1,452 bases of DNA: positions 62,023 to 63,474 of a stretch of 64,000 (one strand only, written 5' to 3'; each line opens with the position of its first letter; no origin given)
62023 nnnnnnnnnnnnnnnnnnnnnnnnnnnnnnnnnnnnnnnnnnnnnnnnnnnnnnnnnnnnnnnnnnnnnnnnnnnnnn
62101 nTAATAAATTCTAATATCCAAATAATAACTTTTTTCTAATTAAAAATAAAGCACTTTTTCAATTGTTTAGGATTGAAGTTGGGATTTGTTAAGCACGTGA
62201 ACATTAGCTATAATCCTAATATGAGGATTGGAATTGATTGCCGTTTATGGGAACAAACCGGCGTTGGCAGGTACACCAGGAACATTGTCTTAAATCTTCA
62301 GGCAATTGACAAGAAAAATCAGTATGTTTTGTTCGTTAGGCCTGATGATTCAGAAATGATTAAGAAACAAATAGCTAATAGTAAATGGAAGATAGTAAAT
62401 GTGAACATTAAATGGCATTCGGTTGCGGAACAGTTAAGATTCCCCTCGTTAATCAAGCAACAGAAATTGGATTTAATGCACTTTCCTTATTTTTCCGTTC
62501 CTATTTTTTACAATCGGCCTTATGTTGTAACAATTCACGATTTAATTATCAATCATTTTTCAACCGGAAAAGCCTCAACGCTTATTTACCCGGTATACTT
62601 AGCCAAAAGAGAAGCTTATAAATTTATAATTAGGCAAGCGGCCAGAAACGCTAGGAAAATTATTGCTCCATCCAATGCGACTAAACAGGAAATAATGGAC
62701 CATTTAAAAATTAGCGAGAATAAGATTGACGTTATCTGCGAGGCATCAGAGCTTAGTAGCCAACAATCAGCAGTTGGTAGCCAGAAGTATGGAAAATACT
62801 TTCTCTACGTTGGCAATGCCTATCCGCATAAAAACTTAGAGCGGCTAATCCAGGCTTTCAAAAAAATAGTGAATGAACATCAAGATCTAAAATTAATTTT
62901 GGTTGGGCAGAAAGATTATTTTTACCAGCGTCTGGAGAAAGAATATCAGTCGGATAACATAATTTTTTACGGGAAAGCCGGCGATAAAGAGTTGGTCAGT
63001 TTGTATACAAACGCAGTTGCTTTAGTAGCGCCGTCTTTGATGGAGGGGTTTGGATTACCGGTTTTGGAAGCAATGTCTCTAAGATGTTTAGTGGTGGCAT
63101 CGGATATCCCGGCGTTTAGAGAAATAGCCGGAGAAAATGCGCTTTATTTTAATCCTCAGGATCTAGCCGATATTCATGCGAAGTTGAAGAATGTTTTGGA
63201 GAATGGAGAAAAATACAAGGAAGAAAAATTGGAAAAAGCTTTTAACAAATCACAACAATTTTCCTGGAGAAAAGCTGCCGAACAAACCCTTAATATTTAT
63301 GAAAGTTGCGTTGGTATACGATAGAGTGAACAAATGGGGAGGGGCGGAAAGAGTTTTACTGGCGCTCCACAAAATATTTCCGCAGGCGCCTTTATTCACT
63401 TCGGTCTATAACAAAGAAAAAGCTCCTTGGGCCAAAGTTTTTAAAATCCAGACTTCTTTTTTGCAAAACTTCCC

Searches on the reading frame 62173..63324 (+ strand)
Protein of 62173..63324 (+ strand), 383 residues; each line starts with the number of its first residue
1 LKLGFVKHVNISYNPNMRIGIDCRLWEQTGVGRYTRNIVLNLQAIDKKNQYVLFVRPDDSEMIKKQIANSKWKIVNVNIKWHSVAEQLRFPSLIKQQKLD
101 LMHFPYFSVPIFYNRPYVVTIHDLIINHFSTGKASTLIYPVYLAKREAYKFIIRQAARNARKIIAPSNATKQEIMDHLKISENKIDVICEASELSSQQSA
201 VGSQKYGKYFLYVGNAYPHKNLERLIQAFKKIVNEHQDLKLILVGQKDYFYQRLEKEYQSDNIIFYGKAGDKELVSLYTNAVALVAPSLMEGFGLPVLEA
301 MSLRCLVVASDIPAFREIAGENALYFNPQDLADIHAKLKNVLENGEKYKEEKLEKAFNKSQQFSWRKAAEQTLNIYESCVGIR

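Call 51: search_protein_families(library=pfam, proteins=[window:62173-63324:+], max_evalue=1)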
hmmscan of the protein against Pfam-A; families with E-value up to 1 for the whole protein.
window:62173-63324:+ (383 aa): 8 families
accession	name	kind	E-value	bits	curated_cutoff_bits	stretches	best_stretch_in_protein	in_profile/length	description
PF00534.26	Glycos_transf_1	-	4.6e-33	114.6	26.4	1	202-349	10-163/172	Glycosyl transferases group 1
PF13692.12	Glyco_trans_1_4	-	2.1e-27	96.6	27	1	208-344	2-142/142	Glycosyl transferases group 1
PF13439.12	Glyco_transf_4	-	1.4e-14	54.9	28.5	1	30-188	3-162/170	Glycosyltransferase Family 4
PF13579.12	Glyco_trans_4_4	-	3.1e-05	24.8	29.7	1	75-188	43-155/158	Glycosyl transferase 4-like domain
PF20706.3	GT4-conflict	-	0.00041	19.9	26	1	209-310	199-311/385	Family 4 Glycosyltransferase in conflict systems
PF03585.19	Herpes_ICP4_C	-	0.013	14.7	25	1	312-370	36-92/444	Herpesvirus ICP4-like protein C-terminal region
PF13524.12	Glyco_trans_1_2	-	0.04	14.3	25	1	231-371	8-141/144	Glycosyl transferase-like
PF08245.18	Mur_ligase_M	-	0.27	11.6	24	0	219-272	96-151/200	Mur ligase middle domain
